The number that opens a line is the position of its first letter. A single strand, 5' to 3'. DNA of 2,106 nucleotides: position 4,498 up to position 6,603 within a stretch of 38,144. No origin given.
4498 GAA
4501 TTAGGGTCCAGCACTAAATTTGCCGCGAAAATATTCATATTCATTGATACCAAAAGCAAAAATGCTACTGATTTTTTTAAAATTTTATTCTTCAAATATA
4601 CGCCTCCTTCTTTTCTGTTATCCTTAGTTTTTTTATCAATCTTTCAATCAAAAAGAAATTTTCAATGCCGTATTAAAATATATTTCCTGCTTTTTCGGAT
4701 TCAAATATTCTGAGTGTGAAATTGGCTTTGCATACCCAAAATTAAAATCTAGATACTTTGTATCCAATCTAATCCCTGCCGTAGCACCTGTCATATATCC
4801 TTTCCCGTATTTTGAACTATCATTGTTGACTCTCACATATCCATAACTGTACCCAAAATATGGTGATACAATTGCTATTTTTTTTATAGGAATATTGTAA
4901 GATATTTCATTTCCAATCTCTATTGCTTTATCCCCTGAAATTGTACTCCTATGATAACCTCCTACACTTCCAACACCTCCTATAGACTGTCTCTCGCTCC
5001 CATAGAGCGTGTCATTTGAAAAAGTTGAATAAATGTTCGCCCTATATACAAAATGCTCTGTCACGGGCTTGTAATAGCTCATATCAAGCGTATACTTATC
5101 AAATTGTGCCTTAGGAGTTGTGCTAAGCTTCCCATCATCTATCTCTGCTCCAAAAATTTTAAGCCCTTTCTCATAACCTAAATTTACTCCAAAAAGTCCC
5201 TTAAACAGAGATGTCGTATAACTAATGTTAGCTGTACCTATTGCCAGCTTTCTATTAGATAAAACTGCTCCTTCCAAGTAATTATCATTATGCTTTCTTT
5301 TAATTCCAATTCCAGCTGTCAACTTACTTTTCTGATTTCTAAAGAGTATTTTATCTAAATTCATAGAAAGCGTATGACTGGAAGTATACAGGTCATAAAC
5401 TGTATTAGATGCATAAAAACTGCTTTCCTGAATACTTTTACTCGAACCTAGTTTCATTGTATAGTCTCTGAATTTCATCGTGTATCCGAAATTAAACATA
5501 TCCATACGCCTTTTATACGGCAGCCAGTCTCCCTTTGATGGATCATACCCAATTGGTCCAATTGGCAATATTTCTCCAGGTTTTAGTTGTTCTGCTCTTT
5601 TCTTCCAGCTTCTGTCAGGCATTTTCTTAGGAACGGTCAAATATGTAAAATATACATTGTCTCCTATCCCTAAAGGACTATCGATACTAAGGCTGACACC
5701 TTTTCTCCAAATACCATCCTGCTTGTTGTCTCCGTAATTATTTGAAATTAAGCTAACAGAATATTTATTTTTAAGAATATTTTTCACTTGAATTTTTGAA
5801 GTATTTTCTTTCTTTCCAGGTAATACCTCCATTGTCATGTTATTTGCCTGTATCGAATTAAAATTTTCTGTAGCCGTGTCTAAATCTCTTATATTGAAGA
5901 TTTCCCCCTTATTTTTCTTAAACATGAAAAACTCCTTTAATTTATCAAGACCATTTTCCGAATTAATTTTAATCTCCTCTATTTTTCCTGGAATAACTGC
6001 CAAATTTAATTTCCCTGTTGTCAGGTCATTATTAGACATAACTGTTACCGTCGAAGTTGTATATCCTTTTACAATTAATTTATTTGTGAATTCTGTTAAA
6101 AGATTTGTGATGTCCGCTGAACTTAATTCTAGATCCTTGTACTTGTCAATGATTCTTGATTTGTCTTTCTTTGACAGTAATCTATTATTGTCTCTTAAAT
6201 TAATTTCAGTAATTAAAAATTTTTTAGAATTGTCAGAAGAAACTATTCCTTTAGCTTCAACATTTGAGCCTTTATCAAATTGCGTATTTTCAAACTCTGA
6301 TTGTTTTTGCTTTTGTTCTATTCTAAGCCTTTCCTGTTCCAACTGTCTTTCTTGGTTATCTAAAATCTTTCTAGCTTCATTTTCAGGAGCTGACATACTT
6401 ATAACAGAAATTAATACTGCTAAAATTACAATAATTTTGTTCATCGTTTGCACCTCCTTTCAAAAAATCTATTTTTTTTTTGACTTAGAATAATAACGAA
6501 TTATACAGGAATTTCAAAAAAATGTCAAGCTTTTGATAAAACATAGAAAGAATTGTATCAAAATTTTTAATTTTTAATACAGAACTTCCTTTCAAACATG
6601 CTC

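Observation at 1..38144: Window ends are in-frame halves of one tpsA gene, so the window is probably a complete 38,144-bp circular plasmid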

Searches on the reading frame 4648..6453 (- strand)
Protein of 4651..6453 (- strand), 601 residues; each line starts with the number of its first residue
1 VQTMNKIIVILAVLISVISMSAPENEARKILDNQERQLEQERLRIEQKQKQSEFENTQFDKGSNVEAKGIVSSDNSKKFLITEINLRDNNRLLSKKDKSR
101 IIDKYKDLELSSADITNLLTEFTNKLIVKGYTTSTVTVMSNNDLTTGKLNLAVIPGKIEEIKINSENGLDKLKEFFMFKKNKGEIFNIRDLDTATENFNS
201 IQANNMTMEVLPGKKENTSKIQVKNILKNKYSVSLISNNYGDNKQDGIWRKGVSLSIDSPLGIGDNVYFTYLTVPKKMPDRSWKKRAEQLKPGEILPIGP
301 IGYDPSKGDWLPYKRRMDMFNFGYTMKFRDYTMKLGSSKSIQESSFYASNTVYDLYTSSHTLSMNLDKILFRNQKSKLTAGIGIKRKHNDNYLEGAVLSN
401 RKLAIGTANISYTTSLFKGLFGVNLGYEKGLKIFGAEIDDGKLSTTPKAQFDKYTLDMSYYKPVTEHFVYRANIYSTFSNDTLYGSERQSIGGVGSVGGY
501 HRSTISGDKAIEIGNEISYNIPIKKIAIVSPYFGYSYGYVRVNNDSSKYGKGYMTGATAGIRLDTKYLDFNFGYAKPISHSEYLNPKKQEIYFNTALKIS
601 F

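Call 12: search_protein_families(library=pfam, proteins=[window:4651-6453:-], max_evalue=0.01)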
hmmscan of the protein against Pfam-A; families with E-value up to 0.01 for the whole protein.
window:4651-6453:- (601 aa): 3 families
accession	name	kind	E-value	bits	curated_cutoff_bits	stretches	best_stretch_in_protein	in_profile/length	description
PF03865.19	ShlB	-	6.2e-53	180.7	22.7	1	218-563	2-311/311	Haemolysin secretion/activation protein ShlB/FhaC/HecB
PF08479.16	POTRA_2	-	5.8e-16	58.5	24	1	79-156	1-76/76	POTRA domain, ShlB-type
PF17287.7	POTRA_3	-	1.6e-09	37.5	27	1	157-212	1-56/56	POTRA domain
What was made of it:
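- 4648..6444 (-): tpsB, the outer-membrane transporter (two POTRA domains plus a ShlB barrel). 598 aa from the ATG. call 12.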

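Call 22: find_encoding_contigs(protein=window:4648-6444:-, flank=10000, max_places=10)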
Protein window:4648-6444:- (598 aa): 24 contigs read that carry it; 10 places shown.
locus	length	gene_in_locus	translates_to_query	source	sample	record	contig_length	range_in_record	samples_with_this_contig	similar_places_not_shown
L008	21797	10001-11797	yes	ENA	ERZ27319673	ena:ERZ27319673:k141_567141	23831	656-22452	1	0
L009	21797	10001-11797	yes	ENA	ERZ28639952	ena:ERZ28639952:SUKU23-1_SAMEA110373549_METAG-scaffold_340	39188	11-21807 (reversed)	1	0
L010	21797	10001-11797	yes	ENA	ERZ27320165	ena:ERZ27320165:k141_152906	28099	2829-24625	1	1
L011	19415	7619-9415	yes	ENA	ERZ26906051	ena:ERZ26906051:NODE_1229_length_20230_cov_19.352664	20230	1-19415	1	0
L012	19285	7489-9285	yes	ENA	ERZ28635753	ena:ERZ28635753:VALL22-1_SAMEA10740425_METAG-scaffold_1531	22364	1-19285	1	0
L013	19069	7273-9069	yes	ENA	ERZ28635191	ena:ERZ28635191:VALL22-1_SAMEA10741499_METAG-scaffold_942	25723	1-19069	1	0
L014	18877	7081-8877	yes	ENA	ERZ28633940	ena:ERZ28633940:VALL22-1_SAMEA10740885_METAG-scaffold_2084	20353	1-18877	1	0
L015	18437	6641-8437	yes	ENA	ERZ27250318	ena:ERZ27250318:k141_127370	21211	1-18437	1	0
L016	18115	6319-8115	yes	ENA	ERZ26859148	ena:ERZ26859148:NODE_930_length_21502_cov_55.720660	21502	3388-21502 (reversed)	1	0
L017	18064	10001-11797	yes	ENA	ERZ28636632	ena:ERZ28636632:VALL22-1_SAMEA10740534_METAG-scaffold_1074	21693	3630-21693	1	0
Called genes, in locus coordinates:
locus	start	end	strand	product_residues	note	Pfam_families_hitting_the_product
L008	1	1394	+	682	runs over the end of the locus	?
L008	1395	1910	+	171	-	-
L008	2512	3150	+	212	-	PF00589:Phage_integrase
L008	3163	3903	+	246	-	PF00142:Fer4_NifH (faint), PF01656:CbiA, PF02374:ArsA_ATPase, PF06564:CBP_BcsQ, PF09140:MipZ (weak), PF10609:ParA, PF13614:AAA_31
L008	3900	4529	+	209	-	-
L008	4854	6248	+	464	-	-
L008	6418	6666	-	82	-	-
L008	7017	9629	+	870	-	-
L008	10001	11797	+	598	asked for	PF08479:POTRA_2, PF17287:POTRA_3, PF03865:ShlB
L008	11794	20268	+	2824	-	PF05860:TPS, PF13332:Fil_haemagg_2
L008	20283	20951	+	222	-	-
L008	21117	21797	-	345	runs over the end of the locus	PF01051:Rep3_N, PF21205:Rep3_C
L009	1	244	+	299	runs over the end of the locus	-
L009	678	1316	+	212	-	PF00589:Phage_integrase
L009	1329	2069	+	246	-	PF00142:Fer4_NifH (faint), PF01656:CbiA, PF02374:ArsA_ATPase, PF06564:CBP_BcsQ, PF09140:MipZ (weak), PF10609:ParA, PF13614:AAA_31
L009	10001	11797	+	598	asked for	PF08479:POTRA_2, PF17287:POTRA_3, PF03865:ShlB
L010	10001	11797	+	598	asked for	PF08479:POTRA_2, PF17287:POTRA_3, PF03865:ShlB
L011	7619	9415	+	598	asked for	PF08479:POTRA_2, PF17287:POTRA_3, PF03865:ShlB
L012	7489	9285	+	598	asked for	PF08479:POTRA_2, PF17287:POTRA_3, PF03865:ShlB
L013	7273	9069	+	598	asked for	PF08479:POTRA_2, PF17287:POTRA_3, PF03865:ShlB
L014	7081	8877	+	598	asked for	PF08479:POTRA_2, PF17287:POTRA_3, PF03865:ShlB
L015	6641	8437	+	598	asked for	PF08479:POTRA_2, PF17287:POTRA_3, PF03865:ShlB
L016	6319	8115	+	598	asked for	PF08479:POTRA_2, PF17287:POTRA_3, PF03865:ShlB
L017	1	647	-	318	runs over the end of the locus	PF01051:Rep3_N, PF21205:Rep3_C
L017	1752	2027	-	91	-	PF06769:YoeB_toxin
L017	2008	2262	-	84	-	PF04221:RelB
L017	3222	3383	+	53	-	PF19807:DUF6290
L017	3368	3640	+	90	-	PF05016:ParE_toxin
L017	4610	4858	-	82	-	-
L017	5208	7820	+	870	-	-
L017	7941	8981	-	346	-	PF01051:Rep3_N, PF21205:Rep3_C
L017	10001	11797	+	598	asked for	PF08479:POTRA_2, PF17287:POTRA_3, PF03865:ShlB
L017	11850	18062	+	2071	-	?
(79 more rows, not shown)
